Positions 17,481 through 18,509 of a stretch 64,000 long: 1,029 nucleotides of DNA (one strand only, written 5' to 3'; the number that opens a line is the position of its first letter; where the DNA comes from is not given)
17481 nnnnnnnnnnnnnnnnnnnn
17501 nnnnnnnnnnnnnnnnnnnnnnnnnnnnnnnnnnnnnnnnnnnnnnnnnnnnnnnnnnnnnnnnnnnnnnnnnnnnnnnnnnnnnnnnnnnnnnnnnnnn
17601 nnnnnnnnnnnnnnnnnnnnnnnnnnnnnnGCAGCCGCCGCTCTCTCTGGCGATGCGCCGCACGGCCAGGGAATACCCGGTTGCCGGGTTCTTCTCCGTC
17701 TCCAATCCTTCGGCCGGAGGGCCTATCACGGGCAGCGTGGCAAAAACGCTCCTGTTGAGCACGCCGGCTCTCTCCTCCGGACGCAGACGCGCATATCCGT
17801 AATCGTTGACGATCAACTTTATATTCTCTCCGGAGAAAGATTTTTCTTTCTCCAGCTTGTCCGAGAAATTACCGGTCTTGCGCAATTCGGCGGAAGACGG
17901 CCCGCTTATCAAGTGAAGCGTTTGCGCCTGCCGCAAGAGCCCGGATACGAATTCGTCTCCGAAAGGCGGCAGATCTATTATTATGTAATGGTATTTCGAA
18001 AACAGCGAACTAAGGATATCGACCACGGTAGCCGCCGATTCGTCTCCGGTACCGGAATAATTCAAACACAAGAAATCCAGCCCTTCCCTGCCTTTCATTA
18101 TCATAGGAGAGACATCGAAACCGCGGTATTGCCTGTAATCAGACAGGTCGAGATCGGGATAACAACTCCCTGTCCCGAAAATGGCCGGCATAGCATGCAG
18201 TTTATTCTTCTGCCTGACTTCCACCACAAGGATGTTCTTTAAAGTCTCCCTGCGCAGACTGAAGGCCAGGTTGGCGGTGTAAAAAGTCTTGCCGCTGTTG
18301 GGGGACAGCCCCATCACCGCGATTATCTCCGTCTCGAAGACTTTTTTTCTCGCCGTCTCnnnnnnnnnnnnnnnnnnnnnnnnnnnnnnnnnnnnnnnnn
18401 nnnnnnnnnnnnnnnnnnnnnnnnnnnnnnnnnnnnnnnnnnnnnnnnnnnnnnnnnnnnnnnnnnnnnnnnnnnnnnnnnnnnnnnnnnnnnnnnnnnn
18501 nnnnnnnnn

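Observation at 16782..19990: GH1 beta-glucosidase translationally coupled to a cNMP-binding / ParA-like / patatin-phospholipase three-domain protein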

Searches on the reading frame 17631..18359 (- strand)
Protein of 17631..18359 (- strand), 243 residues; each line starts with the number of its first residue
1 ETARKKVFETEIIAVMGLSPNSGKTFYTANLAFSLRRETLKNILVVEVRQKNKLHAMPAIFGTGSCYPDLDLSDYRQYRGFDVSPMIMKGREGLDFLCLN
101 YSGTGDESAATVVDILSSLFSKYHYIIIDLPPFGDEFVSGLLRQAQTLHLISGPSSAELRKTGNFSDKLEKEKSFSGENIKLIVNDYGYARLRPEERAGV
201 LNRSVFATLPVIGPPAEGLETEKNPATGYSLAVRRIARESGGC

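Call 54: search_protein_representatives(protein=window:17631-18359:-)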
Query: 243 residues. Proteins with E-value up to 0.001 (for the whole library): 77; up to 1e-10: 25; up to 1e-30: 2. The best 77 are listed.
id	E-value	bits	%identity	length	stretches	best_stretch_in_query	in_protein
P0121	1.5e-39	151.9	36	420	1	4-243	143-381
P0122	4.2e-34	134.0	32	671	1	2-241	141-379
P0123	5.5e-29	117.3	31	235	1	12-238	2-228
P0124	5.8e-28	113.9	34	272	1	2-194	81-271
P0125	2.6e-21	92.1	33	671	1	4-241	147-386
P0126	4.3e-20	88.2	34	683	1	4-242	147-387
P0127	1.6e-19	86.3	31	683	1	4-241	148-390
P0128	9.1e-19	83.8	31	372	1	3-217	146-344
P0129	2.5e-18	82.4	33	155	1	87-212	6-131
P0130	2.8e-18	82.2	31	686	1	6-241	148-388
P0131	7.1e-18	80.9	30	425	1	4-211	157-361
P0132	9.3e-17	77.3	28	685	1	6-241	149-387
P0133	1.4e-16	76.6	39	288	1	4-144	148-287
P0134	3.7e-16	75.3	29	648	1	3-243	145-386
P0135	6.3e-15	71.3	30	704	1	2-242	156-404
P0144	1.2e-11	60.5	25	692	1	4-211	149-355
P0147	2.3e-09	53.1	29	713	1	4-215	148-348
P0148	4.5e-09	52.1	25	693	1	4-213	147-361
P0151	2.0e-08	50.0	27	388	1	13-242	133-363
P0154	4.2e-08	48.9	25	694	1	2-242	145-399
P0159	5.1e-07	45.4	25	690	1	7-241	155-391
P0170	4.4e-06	42.3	27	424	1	5-210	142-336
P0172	1.5e-05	40.6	26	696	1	5-242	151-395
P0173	1.6e-05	40.5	26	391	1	11-210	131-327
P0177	9.4e-05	38.0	26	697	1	5-241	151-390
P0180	1.4e-04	37.4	24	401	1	11-218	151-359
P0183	1.9e-04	37.0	26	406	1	7-219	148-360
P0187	4.1e-04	35.9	25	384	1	8-235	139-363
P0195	8.8e-04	34.8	28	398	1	10-211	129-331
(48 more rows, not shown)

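Call 55: search_protein_families(library=pfam, proteins=[P0151, P0170, P0173, P0180, P0183, P0187, P0195, P0148, P0159, P0172], max_evalue=0.001)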
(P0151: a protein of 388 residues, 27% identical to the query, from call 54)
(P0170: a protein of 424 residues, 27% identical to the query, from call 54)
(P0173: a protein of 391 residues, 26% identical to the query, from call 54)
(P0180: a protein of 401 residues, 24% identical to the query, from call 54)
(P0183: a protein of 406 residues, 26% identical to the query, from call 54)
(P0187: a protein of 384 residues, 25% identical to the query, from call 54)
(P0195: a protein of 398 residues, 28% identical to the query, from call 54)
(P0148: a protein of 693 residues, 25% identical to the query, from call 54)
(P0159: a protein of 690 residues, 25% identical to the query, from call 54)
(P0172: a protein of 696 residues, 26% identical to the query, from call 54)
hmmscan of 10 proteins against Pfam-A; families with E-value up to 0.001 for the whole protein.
P0151 (388 aa): 4 families
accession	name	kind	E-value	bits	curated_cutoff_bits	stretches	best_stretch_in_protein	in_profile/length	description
PF13614.12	AAA_31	-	9.5e-08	32.6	27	1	135-275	6-151/177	AAA domain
PF25199.1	nSTAND_NTPase5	-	5.9e-06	26.6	34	1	110-172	21-82/145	Novel STAND NTPase 5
PF06564.18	CBP_BcsQ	-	3.1e-05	24.1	21.3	1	139-309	10-175/234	Cellulose biosynthesis protein BcsQ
PF10609.15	ParA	-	0.00012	22.1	27.1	1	131-277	4-149/246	NUBPL iron-transfer P-loop NTPase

P0170 (424 aa): 4 families
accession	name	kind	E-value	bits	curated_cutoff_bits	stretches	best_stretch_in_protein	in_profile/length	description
PF00027.35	cNMP_binding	-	4.2e-21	75.1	27.5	1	34-120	2-89/89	Cyclic nucleotide-binding domain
PF01734.28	Patatin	-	8.4e-13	49.4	27.7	1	362-418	2-59/191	Patatin-like phospholipase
PF25562.1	CNBH_CNNM2_C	-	0.00041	20.4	27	1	19-64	44-88/172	Metal transporter CNNM2-like, C-terminal CNBH domain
PF08433.16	KTI12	-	0.00092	19.2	22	0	150-183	4-36/271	Chromatin associated protein KTI12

P0173 (391 aa): 0 families

P0180 (401 aa): 7 families
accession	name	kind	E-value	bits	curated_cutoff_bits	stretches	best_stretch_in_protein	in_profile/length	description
PF00072.30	Response_reg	-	1.7e-15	57.6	30.2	1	15-126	1-110/111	Response regulator receiver domain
PF13614.12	AAA_31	-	5e-14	53.1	27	1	151-312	2-166/177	AAA domain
PF10609.15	ParA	-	1.6e-11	44.5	27.1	1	151-300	4-150/246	NUBPL iron-transfer P-loop NTPase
PF01656.29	CbiA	-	1.7e-08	34.9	25.4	1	153-353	1-112/125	CobQ/CobB/MinD/ParA nucleotide binding domain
PF06564.18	CBP_BcsQ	-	0.00019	21.4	21.3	0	152-189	3-39/234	Cellulose biosynthesis protein BcsQ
PF02374.21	ArsA_ATPase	-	0.00025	20.8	24.3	0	154-180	4-30/305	Anion-transporting ATPase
PF13481.12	AAA_25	-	0.00062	19.9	27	0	151-178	33-60/195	AAA domain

P0183 (406 aa): 6 families
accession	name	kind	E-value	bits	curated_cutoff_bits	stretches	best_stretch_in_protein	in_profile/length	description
PF01656.29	CbiA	-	1.7e-11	44.6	25.4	1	154-366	1-123/125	CobQ/CobB/MinD/ParA nucleotide binding domain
PF10609.15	ParA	-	1.8e-11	44.4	27.1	1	152-311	4-160/246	NUBPL iron-transfer P-loop NTPase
PF13614.12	AAA_31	-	2.5e-11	44.3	27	1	154-297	4-150/177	AAA domain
PF00072.30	Response_reg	-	1.2e-05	25.9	30.2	1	15-127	10-110/111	Response regulator receiver domain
PF09140.17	MipZ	-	1.2e-05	25.2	20.7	1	154-222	3-67/262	ATPase MipZ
PF20720.3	nSTAND3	-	0.00079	19.6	27.2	0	143-181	9-46/155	Novel STAND NTPase 3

P0187 (384 aa): 6 families
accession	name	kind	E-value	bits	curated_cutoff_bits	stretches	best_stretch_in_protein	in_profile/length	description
PF13614.12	AAA_31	-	3.3e-14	53.7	27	1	142-301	2-164/177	AAA domain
PF10609.15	ParA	-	7e-13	49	27.1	1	143-377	5-245/246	NUBPL iron-transfer P-loop NTPase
PF01656.29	CbiA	-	3.9e-11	43.4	25.4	1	145-345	2-114/125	CobQ/CobB/MinD/ParA nucleotide binding domain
PF09140.17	MipZ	-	6.6e-08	32.6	20.7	1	146-281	5-126/262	ATPase MipZ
PF06564.18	CBP_BcsQ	-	5e-06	26.7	21.3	0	241-288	102-149/234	Cellulose biosynthesis protein BcsQ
PF00142.24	Fer4_NifH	-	0.00011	22.2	25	1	148-379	6-246/271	4Fe-4S iron sulfur cluster binding proteins, NifH/frxC family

P0195 (398 aa): 5 families
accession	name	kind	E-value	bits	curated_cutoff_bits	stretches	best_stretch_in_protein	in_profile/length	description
PF13614.12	AAA_31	-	1.3e-11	45.2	27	1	130-292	2-167/177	AAA domain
PF10609.15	ParA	-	9.4e-09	35.5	27.1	1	130-202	4-72/246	NUBPL iron-transfer P-loop NTPase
PF01656.29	CbiA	-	4.2e-08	33.6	25.4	1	132-345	1-124/125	CobQ/CobB/MinD/ParA nucleotide binding domain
PF00072.30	Response_reg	-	1e-05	26.1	30.2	1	7-107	5-110/111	Response regulator receiver domain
PF06564.18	CBP_BcsQ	-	0.00022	21.3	21.3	1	130-312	2-177/234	Cellulose biosynthesis protein BcsQ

P0148 (693 aa): 3 families
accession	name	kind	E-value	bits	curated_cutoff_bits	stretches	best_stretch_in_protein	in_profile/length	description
PF01734.28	Patatin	-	5.1e-31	108.8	27.7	1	403-564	1-190/191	Patatin-like phospholipase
PF00027.35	cNMP_binding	-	5.6e-21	74.8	27.5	1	38-123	2-87/89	Cyclic nucleotide-binding domain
PF13614.12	AAA_31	-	2.1e-05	25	27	1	154-293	2-143/177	AAA domain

P0159 (690 aa): 2 families
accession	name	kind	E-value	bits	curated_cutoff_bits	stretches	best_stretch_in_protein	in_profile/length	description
PF01734.28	Patatin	-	8.8e-32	111.3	27.7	1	397-561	1-190/191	Patatin-like phospholipase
PF00027.35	cNMP_binding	-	6.6e-26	90.6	27.5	1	43-128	2-87/89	Cyclic nucleotide-binding domain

P0172 (696 aa): 3 families
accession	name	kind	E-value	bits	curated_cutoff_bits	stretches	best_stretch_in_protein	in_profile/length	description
PF01734.28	Patatin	-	8e-34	118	27.7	1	400-565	1-190/191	Patatin-like phospholipase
PF00027.35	cNMP_binding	-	5.5e-22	78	27.5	1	43-128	3-88/89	Cyclic nucleotide-binding domain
PF13614.12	AAA_31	-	2.1e-07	31.5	27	1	157-296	2-145/177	AAA domain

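Call 56: list_cluster_members(proteins=[P0122, P0125, P0135, P0144, P0147, P0148, P0154, P0159, P0172, P0177])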
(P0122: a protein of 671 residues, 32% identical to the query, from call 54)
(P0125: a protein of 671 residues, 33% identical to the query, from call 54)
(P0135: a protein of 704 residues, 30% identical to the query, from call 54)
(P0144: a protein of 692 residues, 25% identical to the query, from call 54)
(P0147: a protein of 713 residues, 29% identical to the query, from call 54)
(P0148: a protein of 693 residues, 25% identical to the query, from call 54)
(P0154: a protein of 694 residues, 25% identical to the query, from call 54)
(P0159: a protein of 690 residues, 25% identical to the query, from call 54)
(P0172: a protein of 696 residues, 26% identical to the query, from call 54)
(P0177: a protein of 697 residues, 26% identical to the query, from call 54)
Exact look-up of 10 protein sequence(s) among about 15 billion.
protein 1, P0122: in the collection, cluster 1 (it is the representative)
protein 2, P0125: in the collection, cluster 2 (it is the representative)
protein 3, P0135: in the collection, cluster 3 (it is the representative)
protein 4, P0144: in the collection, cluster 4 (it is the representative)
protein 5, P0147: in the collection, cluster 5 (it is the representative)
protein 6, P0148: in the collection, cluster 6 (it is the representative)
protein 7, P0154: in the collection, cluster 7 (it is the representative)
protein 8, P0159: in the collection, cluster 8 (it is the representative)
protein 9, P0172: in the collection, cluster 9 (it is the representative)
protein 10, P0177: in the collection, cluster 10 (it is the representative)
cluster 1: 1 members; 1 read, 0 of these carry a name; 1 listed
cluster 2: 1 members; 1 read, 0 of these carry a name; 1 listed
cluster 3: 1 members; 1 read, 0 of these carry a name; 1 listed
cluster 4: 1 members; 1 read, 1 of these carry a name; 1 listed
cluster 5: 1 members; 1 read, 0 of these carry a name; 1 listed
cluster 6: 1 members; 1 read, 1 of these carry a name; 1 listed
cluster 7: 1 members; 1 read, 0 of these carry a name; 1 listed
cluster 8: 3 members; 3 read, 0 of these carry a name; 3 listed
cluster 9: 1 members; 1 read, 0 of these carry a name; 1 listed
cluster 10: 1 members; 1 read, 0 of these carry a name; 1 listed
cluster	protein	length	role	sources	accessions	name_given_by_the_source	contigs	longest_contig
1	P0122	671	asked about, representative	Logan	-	-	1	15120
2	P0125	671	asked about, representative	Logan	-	-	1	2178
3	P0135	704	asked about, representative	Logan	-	-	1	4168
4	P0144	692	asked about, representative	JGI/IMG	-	NTE family protein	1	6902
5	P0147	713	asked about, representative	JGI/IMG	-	-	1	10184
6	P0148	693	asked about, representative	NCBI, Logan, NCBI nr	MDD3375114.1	MAG: patatin-like phospholipase family protein [Candidatus Omnitrophica bacterium] | patatin-like phospholipase family protein [Candidatus Omnitrophota bacterium]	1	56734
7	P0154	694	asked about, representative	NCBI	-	-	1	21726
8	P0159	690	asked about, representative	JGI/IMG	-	-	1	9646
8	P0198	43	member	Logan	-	-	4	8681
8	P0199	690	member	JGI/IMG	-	-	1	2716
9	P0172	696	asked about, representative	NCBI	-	-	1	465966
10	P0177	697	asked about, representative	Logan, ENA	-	-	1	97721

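Call 57: find_encoding_contigs(protein=P0172, flank=6000, max_places=2)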
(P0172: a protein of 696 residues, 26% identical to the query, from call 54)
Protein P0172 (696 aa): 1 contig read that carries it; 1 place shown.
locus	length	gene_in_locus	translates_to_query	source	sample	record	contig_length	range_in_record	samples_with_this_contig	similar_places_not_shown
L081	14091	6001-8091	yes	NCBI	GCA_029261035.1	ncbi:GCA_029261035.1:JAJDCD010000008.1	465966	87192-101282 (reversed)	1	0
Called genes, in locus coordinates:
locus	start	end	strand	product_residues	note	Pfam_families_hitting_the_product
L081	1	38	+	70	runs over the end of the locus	-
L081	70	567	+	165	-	PF13302:Acetyltransf_3 (faint), PF00583:Acetyltransf_1, PF13673:Acetyltransf_10, PF13508:Acetyltransf_7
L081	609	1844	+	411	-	PF05036:SPOR (weak)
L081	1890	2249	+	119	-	PF07238:PilZ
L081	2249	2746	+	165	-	PF04461:YajQ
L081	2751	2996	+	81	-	-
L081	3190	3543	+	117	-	PF07238:PilZ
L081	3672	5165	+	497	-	PF00370:FGGY_N, PF02782:FGGY_C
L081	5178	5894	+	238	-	PF03009:GDPD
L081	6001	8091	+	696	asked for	PF00027:cNMP_binding, PF13614:AAA_31, PF01734:Patatin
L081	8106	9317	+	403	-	PF02737:3HCDH_N, PF00725:3HCDH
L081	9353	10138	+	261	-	PF00378:ECH_1, PF16113:ECH_2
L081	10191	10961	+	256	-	PF01012:ETF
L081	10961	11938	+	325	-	PF01012:ETF, PF00766:ETF_alpha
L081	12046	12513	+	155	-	-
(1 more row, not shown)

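Call 58: find_encoding_contigs(protein=P0148, flank=6000, max_places=2)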
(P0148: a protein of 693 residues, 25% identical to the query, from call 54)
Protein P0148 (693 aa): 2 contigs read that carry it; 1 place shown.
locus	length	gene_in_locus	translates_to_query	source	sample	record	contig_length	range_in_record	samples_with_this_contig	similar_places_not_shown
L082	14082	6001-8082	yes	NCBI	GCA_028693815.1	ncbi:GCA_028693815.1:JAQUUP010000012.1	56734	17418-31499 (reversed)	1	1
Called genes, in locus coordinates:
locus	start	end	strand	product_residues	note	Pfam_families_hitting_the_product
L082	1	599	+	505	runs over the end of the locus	PF08903:DUF1846, PF20921:DUF1846_C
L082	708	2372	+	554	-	-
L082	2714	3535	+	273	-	PF13292:DXP_synthase_N, PF00456:Transketolase_N, PF00676:E1_dh, PF09364:XFP_N (weak), PF02775:TPP_enzyme_C (faint)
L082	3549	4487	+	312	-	PF02779:Transket_pyr, PF02780:Transketolase_C, PF22613:Transketolase_C_1 (weak)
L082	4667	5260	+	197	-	PF18933:PsbP_2 (faint)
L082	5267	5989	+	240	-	-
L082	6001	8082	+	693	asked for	PF00027:cNMP_binding, PF13614:AAA_31 (faint), PF01734:Patatin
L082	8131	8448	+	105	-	-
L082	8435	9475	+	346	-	PF00224:PK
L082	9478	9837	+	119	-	PF02629:CoA_binding (faint), PF13380:CoA_binding_2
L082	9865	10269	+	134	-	PF01842:ACT (faint), PF13291:ACT_4 (faint), PF19571:ACT_8, PF22629:ACT_AHAS_ss (faint)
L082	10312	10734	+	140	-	PF00892:EamA, PF06800:Sugar_transport (weak)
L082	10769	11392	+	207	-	PF02965:Met_synt_B12 (faint)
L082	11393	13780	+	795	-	PF02574:S-methyl_trans, PF00809:Pterin_bind, PF02607:B12-binding_2, PF02310:B12-binding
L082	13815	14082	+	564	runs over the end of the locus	PF00999:Na_H_Exchanger, PF00359:PTS_EIIA_2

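Call 59: find_encoding_contigs(protein=P0177, flank=6000, max_places=1)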
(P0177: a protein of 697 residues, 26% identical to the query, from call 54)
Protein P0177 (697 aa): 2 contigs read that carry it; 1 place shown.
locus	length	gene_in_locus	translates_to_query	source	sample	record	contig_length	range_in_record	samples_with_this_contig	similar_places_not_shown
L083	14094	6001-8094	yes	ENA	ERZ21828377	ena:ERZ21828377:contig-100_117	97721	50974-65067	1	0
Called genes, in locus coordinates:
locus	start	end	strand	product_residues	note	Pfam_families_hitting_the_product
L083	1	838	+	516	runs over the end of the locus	PF01642:MM_CoA_mutase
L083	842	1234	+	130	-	PF02310:B12-binding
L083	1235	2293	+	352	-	PF04471:Mrr_cat (weak), PF07238:PilZ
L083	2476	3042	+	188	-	PF01035:DNA_binding_1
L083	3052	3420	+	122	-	PF07238:PilZ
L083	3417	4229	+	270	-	PF01887:SAM_HAT_N, PF20257:SAM_HAT_C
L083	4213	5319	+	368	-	PF16491:Peptidase_M48_N, PF01435:Peptidase_M48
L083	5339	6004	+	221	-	PF00730:HhH-GPD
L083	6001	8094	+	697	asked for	PF00027:cNMP_binding, PF01656:CbiA (faint), PF13614:AAA_31 (faint), PF01734:Patatin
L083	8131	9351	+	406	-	PF02737:3HCDH_N, PF00725:3HCDH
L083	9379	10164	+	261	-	PF00378:ECH_1, PF16113:ECH_2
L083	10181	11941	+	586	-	PF00501:AMP-binding, PF23562:AMP-binding_C_3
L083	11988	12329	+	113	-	-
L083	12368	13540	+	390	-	PF07690:MFS_1, PF11700:ATG22, PF07690:MFS_1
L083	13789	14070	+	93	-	-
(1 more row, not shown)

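Call 60: find_encoding_contigs(protein=P0154, flank=6000, max_places=1)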
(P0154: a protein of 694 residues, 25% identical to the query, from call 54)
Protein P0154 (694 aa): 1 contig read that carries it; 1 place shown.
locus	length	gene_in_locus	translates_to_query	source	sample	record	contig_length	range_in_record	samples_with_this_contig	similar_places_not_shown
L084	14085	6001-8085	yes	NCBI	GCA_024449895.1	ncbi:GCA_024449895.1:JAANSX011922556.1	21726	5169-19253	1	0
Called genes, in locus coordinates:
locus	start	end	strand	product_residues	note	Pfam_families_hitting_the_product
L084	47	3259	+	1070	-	PF00873:ACR_tran, PF03176:MMPL (weak)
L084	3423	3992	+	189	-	PF00856:SET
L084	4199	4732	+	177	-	PF01789:PsbP, PF18933:PsbP_2 (weak)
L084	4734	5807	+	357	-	PF02475:TRM5-TYW2_MTfase (faint), PF05958:tRNA_U5-meth_tr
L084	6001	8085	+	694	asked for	PF00027:cNMP_binding, PF01734:Patatin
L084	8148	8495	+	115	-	PF01050:MannoseP_isomer, PF07883:Cupin_2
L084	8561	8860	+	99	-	PF02001:DUF134, PF08281:Sigma70_r4_2 (faint)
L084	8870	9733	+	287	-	-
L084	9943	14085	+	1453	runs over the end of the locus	PF13884:Peptidase_S74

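Call 61: find_encoding_contigs(protein=P0122, flank=6000, max_places=1)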
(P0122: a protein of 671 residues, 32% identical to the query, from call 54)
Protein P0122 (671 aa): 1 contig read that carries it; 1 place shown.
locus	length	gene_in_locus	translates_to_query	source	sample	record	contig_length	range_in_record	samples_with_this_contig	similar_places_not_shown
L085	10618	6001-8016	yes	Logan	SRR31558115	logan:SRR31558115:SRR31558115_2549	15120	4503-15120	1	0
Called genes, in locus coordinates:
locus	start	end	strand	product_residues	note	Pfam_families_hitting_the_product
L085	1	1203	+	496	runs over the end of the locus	PF00662:Proton_antipo_N, PF10125:NADHdeh_related, PF00361:Proton_antipo_M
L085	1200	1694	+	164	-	PF01899:MNHE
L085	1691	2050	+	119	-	PF04066:MrpF_PhaF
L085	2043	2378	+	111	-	PF03334:PhaG_MnhG_YufB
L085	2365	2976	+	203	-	PF13187:Fer4_9 (faint), PF12838:Fer4_7 (weak), PF12797:Fer4_2 (weak), PF00037:Fer4 (weak), PF14697:Fer4_21 (weak), PF12838:Fer4_7 (weak)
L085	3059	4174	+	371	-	PF05977:MFS_3, PF07690:MFS_1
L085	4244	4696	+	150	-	PF01471:PG_binding_1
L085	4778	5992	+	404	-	PF00232:Glyco_hydro_1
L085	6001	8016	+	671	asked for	PF00027:cNMP_binding, PF01734:Patatin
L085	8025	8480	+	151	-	-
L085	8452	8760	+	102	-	-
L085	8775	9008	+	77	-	-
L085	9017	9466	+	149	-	PF01750:HycI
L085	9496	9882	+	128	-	PF12092:DUF3568 (weak)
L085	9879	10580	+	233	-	PF01066:CDP-OH_P_transf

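Call 62: find_homologous_proteins(query=P0172, max_evalue=1e-20)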
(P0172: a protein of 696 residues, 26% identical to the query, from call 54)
Query P0172 (696 aa): 537 proteins with E <= 1e-20 among 8000 candidates; the best 120 are listed.
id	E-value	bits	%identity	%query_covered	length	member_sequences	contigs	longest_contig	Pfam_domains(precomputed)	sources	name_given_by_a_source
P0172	0.0e+0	1534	100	100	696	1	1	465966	PF13614.13,PF00027.36,PF01734.28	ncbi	-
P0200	2.5e-289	979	64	100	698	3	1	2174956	PF13614.13,PF00027.36,PF01734.28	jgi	-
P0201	6.1e-281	952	62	99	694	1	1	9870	PF01656.30,PF13614.13,PF00027.36,PF01734.28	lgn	-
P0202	2.4e-269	913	60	100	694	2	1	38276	PF13614.13,PF00027.36,PF01734.28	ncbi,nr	ncbi:MAG: patatin-like phospholipase family protein [Candidatus Omnitrophica bacterium]|nr:patatin-l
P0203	4.4e-267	906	59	100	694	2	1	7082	PF13614.13,PF00027.36,PF01734.28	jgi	-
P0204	5.3e-266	902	59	100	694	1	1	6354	PF00027.36,PF01734.28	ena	-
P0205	1.7e-264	897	59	100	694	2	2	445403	PF00027.36,PF01734.28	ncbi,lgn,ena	-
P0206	7.2e-253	859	56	100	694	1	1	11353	PF13614.13,PF00027.36,PF01734.28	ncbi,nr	ncbi:MAG: patatin-like phospholipase family protein [Candidatus Omnitrophica bacterium]|nr:patatin-l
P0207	5.1e-247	839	57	100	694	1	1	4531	PF01656.30,PF13614.13,PF00027.36,PF01734.28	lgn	-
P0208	1.0e-226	772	58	88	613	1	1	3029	PF13614.13,PF00027.36,PF01734.28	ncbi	-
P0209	3.0e-195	668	47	99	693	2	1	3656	PF01656.30,PF13614.13,PF00027.36,PF01734.28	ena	-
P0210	2.0e-190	652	45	99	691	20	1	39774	PF01656.30,PF13614.13,PF00027.36,PF01734.28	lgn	-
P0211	3.3e-190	652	45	100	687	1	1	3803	PF13614.13,PF06564.19,PF00027.36,PF01734.28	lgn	-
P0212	4.1e-188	645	45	99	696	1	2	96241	PF01656.30,PF13614.13,PF00027.36,PF01734.28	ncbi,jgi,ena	-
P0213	5.0e-187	641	45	100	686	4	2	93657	PF00027.36,PF01734.28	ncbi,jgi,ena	-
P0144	8.4e-183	627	44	99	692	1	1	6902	PF13614.13,PF00027.36,PF01734.28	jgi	jgi:NTE family protein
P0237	6.2e-174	598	44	100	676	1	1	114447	PF00027.36,PF01734.28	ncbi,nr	ncbi:MAG: patatin-like phospholipase family protein [Candidatus Omnitrophica bacterium]|nr:patatin-l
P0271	2.6e-167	576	43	100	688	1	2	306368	PF00027.36,PF01734.28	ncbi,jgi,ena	-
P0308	2.2e-160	553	40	100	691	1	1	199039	PF13614.13,PF00027.36,PF01734.28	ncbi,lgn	-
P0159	2.8e-159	550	41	98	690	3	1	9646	PF00027.36,PF01734.28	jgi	-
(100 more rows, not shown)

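Call 65: find_encoding_contigs(protein=P0212, flank=6000, max_places=1)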
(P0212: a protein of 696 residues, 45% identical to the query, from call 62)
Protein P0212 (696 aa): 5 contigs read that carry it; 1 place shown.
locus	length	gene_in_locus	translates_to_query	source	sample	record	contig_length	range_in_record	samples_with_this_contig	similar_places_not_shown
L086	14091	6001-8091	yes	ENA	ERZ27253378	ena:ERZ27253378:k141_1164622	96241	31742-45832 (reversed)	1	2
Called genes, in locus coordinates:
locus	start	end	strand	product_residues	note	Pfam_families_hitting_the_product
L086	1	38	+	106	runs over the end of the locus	-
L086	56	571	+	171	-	PF13420:Acetyltransf_4, PF00583:Acetyltransf_1, PF13673:Acetyltransf_10, PF13508:Acetyltransf_7, PF14542:Acetyltransf_CG (faint)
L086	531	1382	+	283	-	PF05036:SPOR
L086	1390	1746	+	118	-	PF07238:PilZ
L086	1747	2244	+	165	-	PF04461:YajQ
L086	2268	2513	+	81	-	-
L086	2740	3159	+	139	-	PF01894:YjbQ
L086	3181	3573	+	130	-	PF07238:PilZ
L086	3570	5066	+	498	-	PF00370:FGGY_N, PF02782:FGGY_C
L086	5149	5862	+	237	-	PF03009:GDPD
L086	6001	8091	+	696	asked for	PF00027:cNMP_binding, PF01656:CbiA (faint), PF13614:AAA_31, PF01734:Patatin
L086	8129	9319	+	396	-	PF00108:Thiolase_N, PF00109:ketoacyl-synt (weak), PF02803:Thiolase_C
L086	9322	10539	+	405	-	PF02737:3HCDH_N, PF00725:3HCDH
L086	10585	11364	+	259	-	PF00378:ECH_1, PF16113:ECH_2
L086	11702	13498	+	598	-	PF00501:AMP-binding, PF23562:AMP-binding_C_3 (weak)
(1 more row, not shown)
